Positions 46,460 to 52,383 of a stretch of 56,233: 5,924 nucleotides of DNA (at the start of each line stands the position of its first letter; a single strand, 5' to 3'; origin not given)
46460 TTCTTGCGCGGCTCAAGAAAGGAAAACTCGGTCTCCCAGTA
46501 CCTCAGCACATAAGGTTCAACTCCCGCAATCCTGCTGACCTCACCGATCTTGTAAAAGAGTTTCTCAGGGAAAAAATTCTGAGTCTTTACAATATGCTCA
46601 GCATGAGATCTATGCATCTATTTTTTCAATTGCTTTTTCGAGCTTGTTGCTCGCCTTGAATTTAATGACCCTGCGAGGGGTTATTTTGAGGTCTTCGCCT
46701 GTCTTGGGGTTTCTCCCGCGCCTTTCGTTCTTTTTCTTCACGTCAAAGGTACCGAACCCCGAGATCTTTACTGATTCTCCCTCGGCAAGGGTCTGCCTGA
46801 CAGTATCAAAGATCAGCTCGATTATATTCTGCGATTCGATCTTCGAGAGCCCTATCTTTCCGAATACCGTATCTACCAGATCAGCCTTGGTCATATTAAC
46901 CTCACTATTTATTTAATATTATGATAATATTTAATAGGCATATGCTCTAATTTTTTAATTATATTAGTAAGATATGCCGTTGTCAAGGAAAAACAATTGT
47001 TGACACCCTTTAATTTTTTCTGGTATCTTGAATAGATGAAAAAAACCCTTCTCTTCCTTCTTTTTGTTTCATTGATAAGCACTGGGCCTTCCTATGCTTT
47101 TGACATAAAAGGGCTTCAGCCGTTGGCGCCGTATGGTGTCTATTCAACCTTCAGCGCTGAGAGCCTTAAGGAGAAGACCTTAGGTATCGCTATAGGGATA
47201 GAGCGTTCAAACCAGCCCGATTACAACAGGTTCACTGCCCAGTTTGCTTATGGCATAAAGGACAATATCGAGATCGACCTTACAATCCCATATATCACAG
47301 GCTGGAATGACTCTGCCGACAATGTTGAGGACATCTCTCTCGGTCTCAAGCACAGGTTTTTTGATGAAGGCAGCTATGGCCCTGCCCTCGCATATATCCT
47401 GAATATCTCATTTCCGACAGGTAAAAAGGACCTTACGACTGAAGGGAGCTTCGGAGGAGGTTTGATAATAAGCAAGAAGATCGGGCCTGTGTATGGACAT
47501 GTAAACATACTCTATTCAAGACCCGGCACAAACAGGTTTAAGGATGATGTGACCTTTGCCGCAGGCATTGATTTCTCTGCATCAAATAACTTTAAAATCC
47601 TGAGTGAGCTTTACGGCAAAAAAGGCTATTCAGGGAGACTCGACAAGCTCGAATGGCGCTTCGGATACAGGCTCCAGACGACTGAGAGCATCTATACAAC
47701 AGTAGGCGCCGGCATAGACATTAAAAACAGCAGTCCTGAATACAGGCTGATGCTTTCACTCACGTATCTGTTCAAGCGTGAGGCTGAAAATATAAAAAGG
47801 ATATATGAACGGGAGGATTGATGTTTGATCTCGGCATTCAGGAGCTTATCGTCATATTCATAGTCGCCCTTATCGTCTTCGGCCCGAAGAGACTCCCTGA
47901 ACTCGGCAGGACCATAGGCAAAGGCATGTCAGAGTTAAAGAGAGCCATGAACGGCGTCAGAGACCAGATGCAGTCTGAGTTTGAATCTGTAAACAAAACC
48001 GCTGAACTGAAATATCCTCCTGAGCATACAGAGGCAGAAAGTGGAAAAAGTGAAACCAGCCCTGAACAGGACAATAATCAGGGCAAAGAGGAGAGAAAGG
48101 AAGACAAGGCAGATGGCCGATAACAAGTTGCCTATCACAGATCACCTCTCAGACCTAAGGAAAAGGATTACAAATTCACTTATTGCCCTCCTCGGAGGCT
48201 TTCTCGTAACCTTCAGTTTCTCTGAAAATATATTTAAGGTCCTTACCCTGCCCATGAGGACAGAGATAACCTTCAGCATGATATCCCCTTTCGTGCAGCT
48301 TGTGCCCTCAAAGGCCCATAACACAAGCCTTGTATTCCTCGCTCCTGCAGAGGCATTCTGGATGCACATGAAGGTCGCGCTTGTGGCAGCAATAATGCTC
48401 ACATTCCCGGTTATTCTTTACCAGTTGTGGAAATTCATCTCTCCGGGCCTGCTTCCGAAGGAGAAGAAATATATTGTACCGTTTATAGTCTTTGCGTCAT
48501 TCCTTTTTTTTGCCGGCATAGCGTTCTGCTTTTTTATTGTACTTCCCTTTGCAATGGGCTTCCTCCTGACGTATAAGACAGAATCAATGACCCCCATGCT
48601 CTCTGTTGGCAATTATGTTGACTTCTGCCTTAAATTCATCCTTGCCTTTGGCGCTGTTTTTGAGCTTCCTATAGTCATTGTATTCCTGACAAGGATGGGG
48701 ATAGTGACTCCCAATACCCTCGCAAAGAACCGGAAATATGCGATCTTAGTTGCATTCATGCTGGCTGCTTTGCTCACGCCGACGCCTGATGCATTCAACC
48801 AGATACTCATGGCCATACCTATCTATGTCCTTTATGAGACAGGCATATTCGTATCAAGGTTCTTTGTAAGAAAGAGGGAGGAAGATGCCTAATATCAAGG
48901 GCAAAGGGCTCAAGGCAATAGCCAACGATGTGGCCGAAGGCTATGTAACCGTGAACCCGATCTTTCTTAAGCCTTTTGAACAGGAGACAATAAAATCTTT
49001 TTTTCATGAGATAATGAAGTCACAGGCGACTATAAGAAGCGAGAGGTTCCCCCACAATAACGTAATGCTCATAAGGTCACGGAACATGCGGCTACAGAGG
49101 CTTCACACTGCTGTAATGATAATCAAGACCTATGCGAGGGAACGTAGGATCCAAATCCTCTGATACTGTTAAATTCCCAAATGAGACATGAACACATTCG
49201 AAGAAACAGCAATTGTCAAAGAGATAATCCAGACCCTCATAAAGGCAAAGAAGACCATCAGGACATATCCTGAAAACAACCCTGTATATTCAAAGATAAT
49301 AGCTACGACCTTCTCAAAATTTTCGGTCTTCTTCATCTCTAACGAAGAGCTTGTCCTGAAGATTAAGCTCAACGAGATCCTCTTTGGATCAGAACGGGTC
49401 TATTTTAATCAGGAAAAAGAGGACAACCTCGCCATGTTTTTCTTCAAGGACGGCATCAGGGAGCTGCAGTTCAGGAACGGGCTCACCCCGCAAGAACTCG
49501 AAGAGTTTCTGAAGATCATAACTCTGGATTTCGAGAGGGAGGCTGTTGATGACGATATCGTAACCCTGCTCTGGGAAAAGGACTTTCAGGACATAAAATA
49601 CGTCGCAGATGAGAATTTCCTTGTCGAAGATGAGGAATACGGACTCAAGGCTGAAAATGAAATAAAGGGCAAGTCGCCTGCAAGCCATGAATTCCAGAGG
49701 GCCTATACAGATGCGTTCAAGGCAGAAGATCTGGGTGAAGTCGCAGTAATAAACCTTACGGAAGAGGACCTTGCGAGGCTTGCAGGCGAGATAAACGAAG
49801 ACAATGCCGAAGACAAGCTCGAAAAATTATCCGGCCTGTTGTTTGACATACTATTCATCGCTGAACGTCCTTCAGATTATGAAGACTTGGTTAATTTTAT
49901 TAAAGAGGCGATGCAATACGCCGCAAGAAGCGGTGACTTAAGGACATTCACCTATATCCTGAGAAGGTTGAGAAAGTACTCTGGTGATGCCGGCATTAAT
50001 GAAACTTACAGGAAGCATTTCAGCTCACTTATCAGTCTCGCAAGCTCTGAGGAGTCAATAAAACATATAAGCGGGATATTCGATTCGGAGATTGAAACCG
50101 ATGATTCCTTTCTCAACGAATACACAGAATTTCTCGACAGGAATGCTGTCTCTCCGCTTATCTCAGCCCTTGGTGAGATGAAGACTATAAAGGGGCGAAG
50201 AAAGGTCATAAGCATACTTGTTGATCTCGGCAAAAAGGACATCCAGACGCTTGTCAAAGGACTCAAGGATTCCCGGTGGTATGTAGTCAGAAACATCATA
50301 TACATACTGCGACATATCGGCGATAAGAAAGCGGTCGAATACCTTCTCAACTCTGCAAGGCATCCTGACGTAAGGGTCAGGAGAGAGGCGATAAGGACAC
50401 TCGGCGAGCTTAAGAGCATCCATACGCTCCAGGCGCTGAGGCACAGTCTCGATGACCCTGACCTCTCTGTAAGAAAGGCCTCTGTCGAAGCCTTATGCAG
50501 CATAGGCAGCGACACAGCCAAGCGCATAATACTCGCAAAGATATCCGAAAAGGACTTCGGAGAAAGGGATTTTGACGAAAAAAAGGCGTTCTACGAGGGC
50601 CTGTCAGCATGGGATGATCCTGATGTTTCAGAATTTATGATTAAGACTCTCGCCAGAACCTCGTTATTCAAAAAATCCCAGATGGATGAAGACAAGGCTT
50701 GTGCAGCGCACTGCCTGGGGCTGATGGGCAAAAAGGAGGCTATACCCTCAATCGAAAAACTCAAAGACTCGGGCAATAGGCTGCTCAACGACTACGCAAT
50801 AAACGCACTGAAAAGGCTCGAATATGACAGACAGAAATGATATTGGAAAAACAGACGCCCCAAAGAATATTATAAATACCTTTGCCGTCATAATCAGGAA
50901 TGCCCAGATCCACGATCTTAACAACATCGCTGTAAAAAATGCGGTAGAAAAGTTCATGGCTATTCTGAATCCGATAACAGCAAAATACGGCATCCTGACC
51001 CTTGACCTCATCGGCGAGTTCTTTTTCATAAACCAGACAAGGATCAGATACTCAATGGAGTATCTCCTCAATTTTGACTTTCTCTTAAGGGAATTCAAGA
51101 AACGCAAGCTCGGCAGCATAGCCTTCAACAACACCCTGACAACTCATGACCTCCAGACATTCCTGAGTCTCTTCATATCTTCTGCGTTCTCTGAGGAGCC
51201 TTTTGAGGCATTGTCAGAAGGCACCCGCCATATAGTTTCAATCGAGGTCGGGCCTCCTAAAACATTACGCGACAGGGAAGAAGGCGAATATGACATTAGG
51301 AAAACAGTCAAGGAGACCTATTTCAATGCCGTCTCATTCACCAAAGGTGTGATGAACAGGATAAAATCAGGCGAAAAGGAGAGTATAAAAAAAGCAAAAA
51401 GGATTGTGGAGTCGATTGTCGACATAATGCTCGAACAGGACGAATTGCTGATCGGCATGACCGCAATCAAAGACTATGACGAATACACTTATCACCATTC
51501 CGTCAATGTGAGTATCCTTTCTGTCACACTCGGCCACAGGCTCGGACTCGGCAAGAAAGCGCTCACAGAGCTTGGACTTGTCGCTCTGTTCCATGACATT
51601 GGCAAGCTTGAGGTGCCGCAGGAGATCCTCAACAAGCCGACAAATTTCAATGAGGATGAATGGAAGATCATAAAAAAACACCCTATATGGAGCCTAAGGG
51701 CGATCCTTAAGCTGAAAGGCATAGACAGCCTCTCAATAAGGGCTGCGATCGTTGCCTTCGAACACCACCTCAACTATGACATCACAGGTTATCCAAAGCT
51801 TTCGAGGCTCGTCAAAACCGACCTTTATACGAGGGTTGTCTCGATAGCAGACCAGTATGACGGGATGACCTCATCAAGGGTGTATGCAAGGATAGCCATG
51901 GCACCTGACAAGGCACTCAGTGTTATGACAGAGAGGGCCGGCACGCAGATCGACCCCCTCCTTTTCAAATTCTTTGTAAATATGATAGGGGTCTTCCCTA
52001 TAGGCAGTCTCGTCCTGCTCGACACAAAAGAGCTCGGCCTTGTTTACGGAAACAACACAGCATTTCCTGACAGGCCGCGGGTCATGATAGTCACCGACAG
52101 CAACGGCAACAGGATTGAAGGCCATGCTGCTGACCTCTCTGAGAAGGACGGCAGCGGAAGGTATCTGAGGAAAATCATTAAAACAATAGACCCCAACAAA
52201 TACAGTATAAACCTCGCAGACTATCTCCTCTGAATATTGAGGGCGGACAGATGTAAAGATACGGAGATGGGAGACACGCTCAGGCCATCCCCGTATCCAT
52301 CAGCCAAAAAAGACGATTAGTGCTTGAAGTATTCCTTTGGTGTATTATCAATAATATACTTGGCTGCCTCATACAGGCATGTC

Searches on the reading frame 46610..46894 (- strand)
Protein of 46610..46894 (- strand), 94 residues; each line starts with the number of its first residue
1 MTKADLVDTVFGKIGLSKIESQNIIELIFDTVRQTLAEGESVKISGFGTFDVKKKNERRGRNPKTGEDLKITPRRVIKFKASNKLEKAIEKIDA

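Call 71: search_protein_families(library=ncbifam, proteins=[window:46610-46894:-], max_evalue=0.001)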
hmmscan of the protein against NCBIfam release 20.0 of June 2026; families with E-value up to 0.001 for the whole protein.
window:46610-46894:- (94 aa): 7 families
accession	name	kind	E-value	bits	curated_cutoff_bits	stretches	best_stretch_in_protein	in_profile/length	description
NF001401.0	PRK00285.1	equivalog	5.4e-38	129.3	111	1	1-91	6-96/103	integration host factor subunit alpha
TIGR00987.1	himA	equivalog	1.5e-33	115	120.25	1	1-92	2-93/96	integration host factor subunit alpha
NF001222.0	PRK00199.1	equivalog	4.4e-19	68.5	115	1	1-91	1-92/95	integration host factor subunit beta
NF008023.0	PRK10753.1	equivalog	3.8e-18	65.6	162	1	1-89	1-89/90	nucleoid-associated protein HU-alpha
TIGR00988.1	hip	equivalog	4.4e-17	62.2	119.95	1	1-88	1-89/94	integration host factor subunit beta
NF007945.0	PRK10664.1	equivalog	2.9e-16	59.8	157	1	1-89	1-89/90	nucleoid-associated protein HU-beta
TIGR01201.1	HU_rel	subfamily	1.3e-05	25.2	68.6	1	3-92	33-122/170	HU family DNA-binding protein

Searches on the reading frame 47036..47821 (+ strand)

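Call 10: search_protein_families(library=pfam, proteins=[window:47036-47821:+], max_evalue=0.01)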
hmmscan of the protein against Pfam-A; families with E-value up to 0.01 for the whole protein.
window:47036-47821:+ (261 aa): 1 family
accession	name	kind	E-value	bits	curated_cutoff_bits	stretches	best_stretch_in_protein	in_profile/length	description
PF13557.12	Phenol_MetA_deg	-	1.6e-05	25.5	22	1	78-188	55-172/242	Putative MetA-pathway of phenol degradation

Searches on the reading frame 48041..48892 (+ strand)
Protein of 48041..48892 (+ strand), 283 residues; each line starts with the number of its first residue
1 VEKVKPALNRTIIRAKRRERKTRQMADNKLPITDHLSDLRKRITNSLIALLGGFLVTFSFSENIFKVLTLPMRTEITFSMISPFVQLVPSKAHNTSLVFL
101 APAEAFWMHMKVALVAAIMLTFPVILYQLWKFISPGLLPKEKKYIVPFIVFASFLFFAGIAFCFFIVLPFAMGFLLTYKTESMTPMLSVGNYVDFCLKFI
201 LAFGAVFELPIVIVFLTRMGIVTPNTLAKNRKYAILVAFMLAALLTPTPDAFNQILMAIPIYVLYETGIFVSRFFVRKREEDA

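Call 10: search_protein_families(library=pfam, proteins=[window:48041-48892:+], max_evalue=0.01)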
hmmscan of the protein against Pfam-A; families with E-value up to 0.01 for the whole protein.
window:48041-48892:+ (283 aa): 2 families
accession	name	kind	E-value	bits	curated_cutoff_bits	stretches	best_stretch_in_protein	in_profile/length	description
PF00902.23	TatC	-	4e-72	242.8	25.1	1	34-260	1-208/208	Sec-independent protein translocase protein (TatC)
PF24396.1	DUF7541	-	0.0042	17.4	28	0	164-244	33-112/120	Family of unknown function (DUF7541)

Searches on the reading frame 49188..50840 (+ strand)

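Call 10: search_protein_families(library=pfam, proteins=[window:49188-50840:+], max_evalue=0.01)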
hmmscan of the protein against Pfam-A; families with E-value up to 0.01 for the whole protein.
window:49188-50840:+ (550 aa): 6 families
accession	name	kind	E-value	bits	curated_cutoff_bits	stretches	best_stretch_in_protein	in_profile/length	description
PF13646.12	HEAT_2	-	8.2e-32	109.8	27.7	3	352-436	1-87/88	HEAT repeats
PF02985.28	HEAT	-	5.2e-10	39.1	23.5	1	414-440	2-28/31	HEAT repeat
PF03130.22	HEAT_PBS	-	5.3e-10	39.2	20.9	0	397-423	1-27/27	PBS lyase HEAT-like repeat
PF00514.29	Arm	-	0.001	19.5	20.6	0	381-408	12-39/41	Armadillo/beta-catenin-like repeat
PF13513.12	HEAT_EZ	-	0.0048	17.8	27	0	381-408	28-55/55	HEAT-like repeat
PF12717.13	Cnd1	-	0.0063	17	26.4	0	397-437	2-46/162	non-SMC mitotic condensation complex subunit 1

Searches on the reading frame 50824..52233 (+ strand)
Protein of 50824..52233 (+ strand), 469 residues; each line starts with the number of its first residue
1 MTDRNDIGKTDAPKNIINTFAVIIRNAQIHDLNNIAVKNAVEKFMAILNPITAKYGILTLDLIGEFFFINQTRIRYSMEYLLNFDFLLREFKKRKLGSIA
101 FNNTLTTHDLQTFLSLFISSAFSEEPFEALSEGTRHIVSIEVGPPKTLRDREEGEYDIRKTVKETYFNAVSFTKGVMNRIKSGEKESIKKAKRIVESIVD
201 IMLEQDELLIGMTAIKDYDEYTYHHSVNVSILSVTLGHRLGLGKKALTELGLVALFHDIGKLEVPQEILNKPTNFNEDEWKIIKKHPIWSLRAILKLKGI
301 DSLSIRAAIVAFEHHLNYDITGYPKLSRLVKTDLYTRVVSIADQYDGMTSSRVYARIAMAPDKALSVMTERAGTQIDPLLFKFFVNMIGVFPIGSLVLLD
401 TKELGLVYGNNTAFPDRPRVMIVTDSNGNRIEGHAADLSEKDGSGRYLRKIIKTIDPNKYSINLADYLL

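Call 10: search_protein_families(library=pfam, proteins=[window:50824-52233:+], max_evalue=0.01)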
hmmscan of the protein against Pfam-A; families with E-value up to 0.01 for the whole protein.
window:50824-52233:+ (469 aa): 2 families
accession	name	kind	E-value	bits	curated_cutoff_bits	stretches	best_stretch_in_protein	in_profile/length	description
PF13487.12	HD_5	-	2e-18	67.2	27.2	1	214-378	6-168/170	HD domain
PF01966.28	HD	-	8.2e-13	49.1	22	1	222-348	1-116/116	HD domain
